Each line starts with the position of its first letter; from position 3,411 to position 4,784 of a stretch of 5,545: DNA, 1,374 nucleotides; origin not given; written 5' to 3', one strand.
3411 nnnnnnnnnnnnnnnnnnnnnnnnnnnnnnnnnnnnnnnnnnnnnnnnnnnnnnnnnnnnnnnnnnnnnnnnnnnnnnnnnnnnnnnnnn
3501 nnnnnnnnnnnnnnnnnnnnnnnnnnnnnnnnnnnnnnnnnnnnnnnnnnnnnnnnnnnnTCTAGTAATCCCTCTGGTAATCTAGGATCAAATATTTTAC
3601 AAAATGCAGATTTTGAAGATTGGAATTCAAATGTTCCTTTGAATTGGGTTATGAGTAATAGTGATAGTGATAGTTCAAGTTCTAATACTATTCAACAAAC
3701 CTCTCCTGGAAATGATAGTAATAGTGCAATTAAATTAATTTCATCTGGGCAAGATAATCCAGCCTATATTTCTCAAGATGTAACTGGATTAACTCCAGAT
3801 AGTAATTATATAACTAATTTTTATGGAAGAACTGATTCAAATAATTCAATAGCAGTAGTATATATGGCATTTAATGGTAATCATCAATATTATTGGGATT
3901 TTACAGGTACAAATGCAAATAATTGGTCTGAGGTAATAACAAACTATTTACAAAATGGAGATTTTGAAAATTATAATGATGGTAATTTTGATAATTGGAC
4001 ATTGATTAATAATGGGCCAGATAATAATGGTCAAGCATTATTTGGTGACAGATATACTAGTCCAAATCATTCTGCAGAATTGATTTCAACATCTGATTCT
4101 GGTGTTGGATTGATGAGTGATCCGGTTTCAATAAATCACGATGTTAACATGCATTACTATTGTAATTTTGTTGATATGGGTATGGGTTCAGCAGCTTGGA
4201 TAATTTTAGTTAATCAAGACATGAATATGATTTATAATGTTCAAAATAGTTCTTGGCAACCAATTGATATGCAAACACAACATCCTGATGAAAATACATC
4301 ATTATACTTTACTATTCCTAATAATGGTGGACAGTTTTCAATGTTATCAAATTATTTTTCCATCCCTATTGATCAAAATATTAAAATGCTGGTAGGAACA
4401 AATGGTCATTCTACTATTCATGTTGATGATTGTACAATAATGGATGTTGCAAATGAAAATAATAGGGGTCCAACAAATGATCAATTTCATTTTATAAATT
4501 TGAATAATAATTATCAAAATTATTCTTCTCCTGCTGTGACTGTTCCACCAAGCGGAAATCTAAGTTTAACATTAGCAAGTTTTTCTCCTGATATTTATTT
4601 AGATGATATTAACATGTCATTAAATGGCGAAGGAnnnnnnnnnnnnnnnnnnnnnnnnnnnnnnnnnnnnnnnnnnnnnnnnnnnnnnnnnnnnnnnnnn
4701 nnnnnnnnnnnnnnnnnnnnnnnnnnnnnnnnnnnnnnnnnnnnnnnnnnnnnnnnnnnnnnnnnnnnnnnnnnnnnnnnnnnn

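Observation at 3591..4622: Second nested pair (module F inside module E), split at the same loop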

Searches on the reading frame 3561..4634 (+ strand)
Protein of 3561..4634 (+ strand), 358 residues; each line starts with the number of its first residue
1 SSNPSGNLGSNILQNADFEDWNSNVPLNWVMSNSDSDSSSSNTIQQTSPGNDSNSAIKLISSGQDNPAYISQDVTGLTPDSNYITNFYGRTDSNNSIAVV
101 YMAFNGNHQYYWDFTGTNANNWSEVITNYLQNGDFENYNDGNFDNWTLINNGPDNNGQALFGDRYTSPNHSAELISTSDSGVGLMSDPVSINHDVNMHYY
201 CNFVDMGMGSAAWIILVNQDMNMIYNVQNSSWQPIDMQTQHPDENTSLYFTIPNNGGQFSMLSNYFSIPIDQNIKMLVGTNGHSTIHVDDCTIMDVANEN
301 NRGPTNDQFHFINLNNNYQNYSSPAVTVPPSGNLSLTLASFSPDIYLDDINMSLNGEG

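Call 16: search_protein_representatives(protein=window:3561-4634:+)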
Query: 358 residues. Proteins with E-value up to 0.001 (for the whole library): 15; up to 1e-10: 4; up to 1e-30: 0. The best 15 are listed.
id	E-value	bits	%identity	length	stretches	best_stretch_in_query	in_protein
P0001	2.5e-21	92.7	30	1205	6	6-150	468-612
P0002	9.6e-16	74.3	28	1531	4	53-358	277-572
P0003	5.8e-15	71.7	26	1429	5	70-357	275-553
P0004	3.1e-13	66.1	25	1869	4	10-101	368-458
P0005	2.3e-09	53.3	28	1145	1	47-358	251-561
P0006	5.1e-08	48.9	32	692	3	8-191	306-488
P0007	6.9e-08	48.5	30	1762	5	6-123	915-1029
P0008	1.4e-07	47.4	31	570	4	8-122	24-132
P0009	1.7e-07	47.2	29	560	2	8-106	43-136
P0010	5.3e-07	45.5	28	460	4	8-123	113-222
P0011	8.4e-07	44.9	29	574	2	8-128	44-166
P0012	1.7e-05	40.6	32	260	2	302-352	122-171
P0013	6.6e-05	38.7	31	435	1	5-106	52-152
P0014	2.1e-04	37.0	23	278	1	10-135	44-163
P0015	2.5e-04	36.7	24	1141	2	70-352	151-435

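Call 20: find_homologous_proteins(query=window:3561-4634:+, max_evalue=0.001)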
Query window:3561-4634:+: 1115 candidates shared short words with the query, none scored E <= 0.001.

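Call 23: find_homologous_proteins(query=A2, max_evalue=0.001)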
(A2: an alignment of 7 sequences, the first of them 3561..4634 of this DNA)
Query A2 (7 sequences): 3119 candidates shared short words with the query, none scored E <= 0.001.

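Call 28: predict_structure(alignment_id=A2)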
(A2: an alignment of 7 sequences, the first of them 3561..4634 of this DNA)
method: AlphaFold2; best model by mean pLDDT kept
length: 358 residues; sequences in the alignment: 7
mean_pLDDT: 66.6   pTM: 0.51
mean pLDDT of the five models: 66.6, 62.9, 62.5, 61.3, 60.6
residues with pLDDT >= 90: 33; 70-90: 125; 50-70: 141; < 50: 59
segments of 3 or more residues with pLDDT < 50: 1-21, 33-42, 136-140, 152-156, 166-169, 194-197, 298-301
pLDDT, mean of each block of 10 residues (from residue 1): 25 40 55 45 59 69 71 84 90 88 80 88 69 49 63 49 49 68 72 52 57 75 74 65 53 55 62 73 68 55 73 91 90 86 81 75
secondary structure, 60 per line:
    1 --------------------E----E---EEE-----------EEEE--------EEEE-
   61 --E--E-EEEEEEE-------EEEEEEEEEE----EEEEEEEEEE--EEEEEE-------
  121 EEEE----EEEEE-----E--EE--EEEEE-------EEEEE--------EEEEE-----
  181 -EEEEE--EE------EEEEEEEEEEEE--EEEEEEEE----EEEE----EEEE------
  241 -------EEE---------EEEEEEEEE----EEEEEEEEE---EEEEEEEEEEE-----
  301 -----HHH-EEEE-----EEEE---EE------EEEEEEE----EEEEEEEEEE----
elements in order: E30-32 E44-47 E56-59 E68-74 E82-91 E96-105 E108-113 E121-124 E129-133 E146-150 E158-162 E171-175 E182-186 E197-208 E211-218 E223-226 E231-234 E248-250 E260-268 E273-281 E285-295 E310-313 E319-322 E334-340 E345-354

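Call 30: fold_search(model_id=the predicted structure, library=pdb)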
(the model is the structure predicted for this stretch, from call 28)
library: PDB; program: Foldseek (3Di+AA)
matches with E <= 10: 1589; with E <= 0.001: 64
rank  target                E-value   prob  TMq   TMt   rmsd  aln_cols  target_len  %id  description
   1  4xup_D                6.5e-07  1.00  0.29  0.32  17.7       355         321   12  Structure of the N-terminal CBM22-1-CBM22-2 tandem domain from Paenibacillus barcinonensis Xyn10C (released 2015-06-03)
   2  4xup_A                2.2e-06  1.00  0.30  0.32  15.9       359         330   12  Structure of the N-terminal CBM22-1-CBM22-2 tandem domain from Paenibacillus barcinonensis Xyn10C (released 2015-06-03)
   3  6tfj_B                2.3e-06  1.00  0.28  0.14  16.9       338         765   12  Vip3Aa protoxin structure (released 2020-08-12)
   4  6vls_B                2.9e-06  1.00  0.27  0.12  15.4       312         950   12  Structure of C-terminal fragment of Vip3A toxin (released 2020-07-22)
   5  4xup_B                3.1e-06  1.00  0.29  0.31  17.9       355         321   12  Structure of the N-terminal CBM22-1-CBM22-2 tandem domain from Paenibacillus barcinonensis Xyn10C (released 2015-06-03)
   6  4xup_F                3.5e-06  1.00  0.29  0.31  16.0       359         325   12  Structure of the N-terminal CBM22-1-CBM22-2 tandem domain from Paenibacillus barcinonensis Xyn10C (released 2015-06-03)
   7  6qev_B                3.5e-06  0.99  0.20  0.06  24.0       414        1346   10  EngBF DARPin Fusion 4b B6 (released 2019-11-06)
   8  9efi_A                4.5e-06  1.00  0.26  0.13  17.1       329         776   14  VIP3Cb1 Protoxin Structure (released 2025-06-18)
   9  6vls_D                5.0e-06  1.00  0.27  0.12  16.7       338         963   14  Structure of C-terminal fragment of Vip3A toxin (released 2020-07-22)
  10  5x7o_A                5.2e-06  1.00  0.31  0.10  17.2       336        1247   13  Crystal structure of Paenibacillus sp. 598K alpha-1,6-glucosyltransferase (released 2017-07-26)
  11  6vls_A                6.7e-06  1.00  0.28  0.12  16.4       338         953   12  Structure of C-terminal fragment of Vip3A toxin (released 2020-07-22)
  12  6v1v_A                8.1e-06  1.00  0.22  0.11  17.7       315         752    9  VIP3B (VIP3B_2160) adapted for crystallization (released 2019-12-18)
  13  5a57                  1.0e-05  1.00  0.27  0.10  18.9       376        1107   12  The structure of GH101 from Streptococcus pneumoniae TIGR4 in complex with PUGT (released 2015-09-02)
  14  5a59_A                1.1e-05  1.00  0.27  0.10  27.9       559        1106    8  The structure of GH101 E796Q mutant from Streptococcus pneumoniae TIGR4 in complex with T-antigen (released 2015-09-02)
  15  8a1a_A                1.2e-05  0.99  0.20  0.06  23.3       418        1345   10  Structure of a leucinostatin derivative determined by host lattice display : L1F11V1 construct (released 2022-12-07)
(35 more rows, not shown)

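Call 31: search_solved_structures(query=A2, max_evalue=1, show_alignments=2)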
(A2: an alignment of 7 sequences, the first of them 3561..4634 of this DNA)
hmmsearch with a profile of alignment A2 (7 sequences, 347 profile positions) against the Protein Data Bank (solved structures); distinct sequences matched with E-value up to 1: 3.
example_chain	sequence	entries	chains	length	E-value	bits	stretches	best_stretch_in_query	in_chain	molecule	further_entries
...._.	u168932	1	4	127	0.02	17.3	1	23-97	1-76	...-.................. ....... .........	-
1gui_A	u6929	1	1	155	0.29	13.4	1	239-283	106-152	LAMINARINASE 16A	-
3zyp_A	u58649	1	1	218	0.32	13.3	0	141-207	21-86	CIP1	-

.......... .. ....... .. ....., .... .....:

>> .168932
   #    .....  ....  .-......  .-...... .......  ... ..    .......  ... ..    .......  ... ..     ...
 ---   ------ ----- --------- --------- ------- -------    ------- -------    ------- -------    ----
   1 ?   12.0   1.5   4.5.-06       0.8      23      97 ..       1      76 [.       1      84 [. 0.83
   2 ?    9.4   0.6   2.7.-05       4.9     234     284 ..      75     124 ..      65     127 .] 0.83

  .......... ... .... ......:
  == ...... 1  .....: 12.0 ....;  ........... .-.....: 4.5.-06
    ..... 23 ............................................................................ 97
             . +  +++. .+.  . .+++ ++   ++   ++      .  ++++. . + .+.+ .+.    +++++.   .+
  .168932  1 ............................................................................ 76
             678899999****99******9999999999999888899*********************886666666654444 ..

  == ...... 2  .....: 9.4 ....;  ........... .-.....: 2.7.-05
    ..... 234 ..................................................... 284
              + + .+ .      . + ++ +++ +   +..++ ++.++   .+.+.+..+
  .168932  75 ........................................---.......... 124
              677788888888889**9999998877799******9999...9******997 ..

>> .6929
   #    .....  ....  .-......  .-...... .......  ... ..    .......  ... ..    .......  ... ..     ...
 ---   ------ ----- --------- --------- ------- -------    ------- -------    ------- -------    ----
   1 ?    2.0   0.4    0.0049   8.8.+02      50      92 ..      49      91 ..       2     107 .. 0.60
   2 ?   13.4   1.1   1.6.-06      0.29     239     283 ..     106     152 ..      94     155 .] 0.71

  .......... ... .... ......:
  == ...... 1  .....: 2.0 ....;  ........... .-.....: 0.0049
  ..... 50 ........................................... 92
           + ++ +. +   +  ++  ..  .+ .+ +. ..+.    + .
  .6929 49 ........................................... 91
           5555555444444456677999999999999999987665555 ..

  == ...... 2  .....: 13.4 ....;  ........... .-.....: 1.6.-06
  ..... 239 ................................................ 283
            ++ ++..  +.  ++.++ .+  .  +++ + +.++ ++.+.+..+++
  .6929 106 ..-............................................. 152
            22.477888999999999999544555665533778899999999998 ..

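Call 41: list_cluster_members(proteins=[P0001, P0002, P0003, P0005, P0006, P0007, P0008, P0010, P0012, P0015])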
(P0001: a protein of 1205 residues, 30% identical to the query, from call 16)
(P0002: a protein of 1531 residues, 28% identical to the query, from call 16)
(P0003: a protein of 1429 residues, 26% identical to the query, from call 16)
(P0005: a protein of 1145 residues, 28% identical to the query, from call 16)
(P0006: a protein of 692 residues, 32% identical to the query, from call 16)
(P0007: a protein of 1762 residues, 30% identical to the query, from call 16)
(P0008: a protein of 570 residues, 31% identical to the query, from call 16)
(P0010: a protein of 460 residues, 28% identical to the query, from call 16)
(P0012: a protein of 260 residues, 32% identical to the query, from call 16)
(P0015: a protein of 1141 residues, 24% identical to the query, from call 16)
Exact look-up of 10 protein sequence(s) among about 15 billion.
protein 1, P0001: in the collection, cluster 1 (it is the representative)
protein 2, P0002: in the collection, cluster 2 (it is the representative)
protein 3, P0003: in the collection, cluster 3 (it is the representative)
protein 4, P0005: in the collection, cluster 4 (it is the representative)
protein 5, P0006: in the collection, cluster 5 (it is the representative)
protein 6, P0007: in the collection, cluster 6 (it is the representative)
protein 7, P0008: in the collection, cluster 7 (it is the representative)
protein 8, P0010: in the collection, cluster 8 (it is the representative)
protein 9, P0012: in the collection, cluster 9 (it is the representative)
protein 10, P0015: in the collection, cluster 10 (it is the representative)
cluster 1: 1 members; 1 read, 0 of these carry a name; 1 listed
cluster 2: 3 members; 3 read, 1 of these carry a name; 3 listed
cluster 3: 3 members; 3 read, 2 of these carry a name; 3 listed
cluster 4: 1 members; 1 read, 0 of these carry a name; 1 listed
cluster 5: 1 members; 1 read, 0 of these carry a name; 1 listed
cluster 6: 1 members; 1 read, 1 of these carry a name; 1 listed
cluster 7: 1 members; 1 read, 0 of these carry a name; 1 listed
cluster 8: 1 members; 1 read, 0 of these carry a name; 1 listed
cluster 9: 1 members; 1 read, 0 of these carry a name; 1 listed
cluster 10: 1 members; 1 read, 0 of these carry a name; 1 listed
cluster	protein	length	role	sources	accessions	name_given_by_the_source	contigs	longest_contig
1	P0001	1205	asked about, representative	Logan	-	-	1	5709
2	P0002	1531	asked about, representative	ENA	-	-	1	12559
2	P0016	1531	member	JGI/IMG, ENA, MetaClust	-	\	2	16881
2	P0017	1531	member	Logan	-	-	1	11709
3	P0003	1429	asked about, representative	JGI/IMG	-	hypothetical protein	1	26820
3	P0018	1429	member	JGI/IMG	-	hypothetical protein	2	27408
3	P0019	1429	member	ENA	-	-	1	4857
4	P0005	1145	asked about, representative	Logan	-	-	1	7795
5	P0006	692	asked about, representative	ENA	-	-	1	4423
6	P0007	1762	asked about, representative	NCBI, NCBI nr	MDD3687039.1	MAG: peptidoglycan-binding protein [Bacteroidales bacterium] | peptidoglycan-binding protein [Bacteroidales bacterium]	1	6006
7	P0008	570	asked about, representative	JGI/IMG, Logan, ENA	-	-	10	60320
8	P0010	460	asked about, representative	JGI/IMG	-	-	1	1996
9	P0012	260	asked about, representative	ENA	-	-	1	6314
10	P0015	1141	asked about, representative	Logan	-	-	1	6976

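Call 42: find_encoding_contigs(protein=P0003, flank=10000, max_places=2)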
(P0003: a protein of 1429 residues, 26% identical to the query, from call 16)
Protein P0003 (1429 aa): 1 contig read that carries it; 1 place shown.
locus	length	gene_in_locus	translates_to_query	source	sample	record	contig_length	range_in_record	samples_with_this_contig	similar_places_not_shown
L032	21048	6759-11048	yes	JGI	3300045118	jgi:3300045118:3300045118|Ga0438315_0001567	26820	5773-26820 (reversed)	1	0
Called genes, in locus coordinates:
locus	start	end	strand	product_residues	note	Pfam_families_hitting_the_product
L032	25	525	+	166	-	-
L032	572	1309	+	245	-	-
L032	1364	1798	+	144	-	-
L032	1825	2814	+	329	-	-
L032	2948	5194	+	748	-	-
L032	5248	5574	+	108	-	-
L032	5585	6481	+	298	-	-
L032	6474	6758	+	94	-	-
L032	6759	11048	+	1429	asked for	-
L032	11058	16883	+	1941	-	-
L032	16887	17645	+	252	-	-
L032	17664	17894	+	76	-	-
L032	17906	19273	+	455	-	PF24175:SU10_adaptor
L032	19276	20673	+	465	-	-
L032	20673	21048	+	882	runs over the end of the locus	-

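Call 43: find_encoding_contigs(protein=P0008, flank=10000, max_places=2)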
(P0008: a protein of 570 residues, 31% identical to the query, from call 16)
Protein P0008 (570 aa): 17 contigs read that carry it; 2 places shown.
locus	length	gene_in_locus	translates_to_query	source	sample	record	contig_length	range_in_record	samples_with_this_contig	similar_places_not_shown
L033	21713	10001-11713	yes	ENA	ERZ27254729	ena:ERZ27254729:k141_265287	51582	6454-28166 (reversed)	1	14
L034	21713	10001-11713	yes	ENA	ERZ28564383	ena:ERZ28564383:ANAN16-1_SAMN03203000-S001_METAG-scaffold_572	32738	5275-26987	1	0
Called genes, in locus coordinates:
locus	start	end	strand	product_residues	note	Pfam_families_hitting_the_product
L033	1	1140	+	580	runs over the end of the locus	-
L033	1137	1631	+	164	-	-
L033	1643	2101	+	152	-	-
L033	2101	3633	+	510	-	-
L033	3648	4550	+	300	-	-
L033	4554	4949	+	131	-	-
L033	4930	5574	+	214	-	-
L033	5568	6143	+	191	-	-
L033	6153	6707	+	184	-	-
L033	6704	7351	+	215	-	-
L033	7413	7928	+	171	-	-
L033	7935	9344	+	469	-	-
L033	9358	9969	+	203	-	-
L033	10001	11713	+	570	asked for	-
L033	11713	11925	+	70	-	-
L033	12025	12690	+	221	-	PF00149:Metallophos (weak), PF12850:Metallophos_2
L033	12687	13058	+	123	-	-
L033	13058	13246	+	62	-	-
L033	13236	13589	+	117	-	-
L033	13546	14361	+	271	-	-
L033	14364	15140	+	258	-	-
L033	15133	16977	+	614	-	-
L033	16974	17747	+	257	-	-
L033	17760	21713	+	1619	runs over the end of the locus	PF10758:DUF2586 (faint)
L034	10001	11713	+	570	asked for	-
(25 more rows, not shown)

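Call 57: search_dna_similar(query=window:3561-4634:+, collection=phages, mode=protein, max_evalue=0.001, max_rows=15)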
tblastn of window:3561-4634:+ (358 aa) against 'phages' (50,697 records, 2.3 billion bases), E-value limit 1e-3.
No match.

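Call 58: search_dna_similar(query=P0003, collection=phages, mode=protein, max_evalue=0.001, max_rows=15)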
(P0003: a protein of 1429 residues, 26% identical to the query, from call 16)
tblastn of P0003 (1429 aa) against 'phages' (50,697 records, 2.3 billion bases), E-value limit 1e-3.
No match.

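Call 59: search_protein_families(library=phrogs, proteins=[L032:1825-2814:+, L032:2948-5194:+, L032:5585-6481:+, L032:6759-11048:+, L032:11058-16883:+, L032:17906-19273:+, L032:19276-20673:+, L033:7935-9344:+, L033:10001-11713:+, L033:2101-3633:+], max_evalue=0.001)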
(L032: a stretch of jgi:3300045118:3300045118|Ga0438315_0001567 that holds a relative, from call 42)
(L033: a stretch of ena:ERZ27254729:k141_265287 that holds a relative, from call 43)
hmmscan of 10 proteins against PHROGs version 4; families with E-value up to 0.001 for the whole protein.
L032:1825-2814:+ (329 aa): 0 families

L032:2948-5194:+ (748 aa): 0 families

L032:5585-6481:+ (298 aa): 0 families

L032:6759-11048:+ (1429 aa): 0 families

L032:11058-16883:+ (1941 aa): 1 family
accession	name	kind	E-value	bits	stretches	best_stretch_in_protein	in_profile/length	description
phrog_2647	-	head and packaging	8.3e-21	75.4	1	270-482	92-295/336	head decoration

L032:17906-19273:+ (455 aa): 0 families

L032:19276-20673:+ (465 aa): 0 families

L033:7935-9344:+ (469 aa): 0 families

L033:10001-11713:+ (570 aa): 0 families

L033:2101-3633:+ (510 aa): 0 families

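Call 65: fold_search(model_id=the predicted structure, library=viral)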
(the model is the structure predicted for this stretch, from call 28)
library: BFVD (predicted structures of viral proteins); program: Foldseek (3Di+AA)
matches with E <= 10: 1725; with E <= 0.001: 169
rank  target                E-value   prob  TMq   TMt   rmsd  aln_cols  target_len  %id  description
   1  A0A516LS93            3.8e-09  1.00  0.35  0.12  23.8       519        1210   12  (no name in the UniProt tables at hand)
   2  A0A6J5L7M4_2          1.6e-08  1.00  0.36  0.12  22.1       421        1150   10  Tip attachment protein J [uncultured Caudovirales phage]
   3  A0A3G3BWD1            5.0e-08  1.00  0.27  0.10  32.5       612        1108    8  (no name in the UniProt tables at hand)
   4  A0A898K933            1.1e-07  1.00  0.35  0.20  12.5       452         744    9  (no name in the UniProt tables at hand)
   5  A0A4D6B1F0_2          2.6e-07  1.00  0.27  0.14  19.5       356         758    8  (no name in the UniProt tables at hand)
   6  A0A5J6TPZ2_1          3.0e-07  1.00  0.29  0.14  27.9       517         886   10  (no name in the UniProt tables at hand)
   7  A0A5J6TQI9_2          4.9e-07  1.00  0.28  0.15  25.9       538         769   10  (no name in the UniProt tables at hand)
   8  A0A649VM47            5.4e-07  1.00  0.25  0.13  30.7       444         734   10  Minor tail protein [Arthrobacter phage Mufasa8]
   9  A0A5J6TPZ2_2          5.9e-07  1.00  0.29  0.14  21.2       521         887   10  (no name in the UniProt tables at hand)
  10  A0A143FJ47            8.0e-07  1.00  0.26  0.15  17.0       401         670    9  Uncharacterized protein [Bacillus phage Vinny]
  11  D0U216                9.2e-07  1.00  0.31  0.24  18.5       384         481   11  Uncharacterized protein [Clavibacter phage CMP1]
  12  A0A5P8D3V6            1.2e-06  1.00  0.21  0.07  20.9       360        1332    9  (no name in the UniProt tables at hand)
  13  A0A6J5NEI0            1.3e-06  1.00  0.35  0.14  19.8       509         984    9  Uncharacterized protein [uncultured Caudovirales phage]
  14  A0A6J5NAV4            1.5e-06  1.00  0.33  0.17  15.0       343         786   12  Uncharacterized protein [uncultured Caudovirales phage]
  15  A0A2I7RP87            1.9e-06  1.00  0.29  0.27  19.4       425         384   10  (no name in the UniProt tables at hand)
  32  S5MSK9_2              1.6e-05  1.00  0.27  0.10  16.1       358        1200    8  Tail fiber protein [Bacillus phage JL]
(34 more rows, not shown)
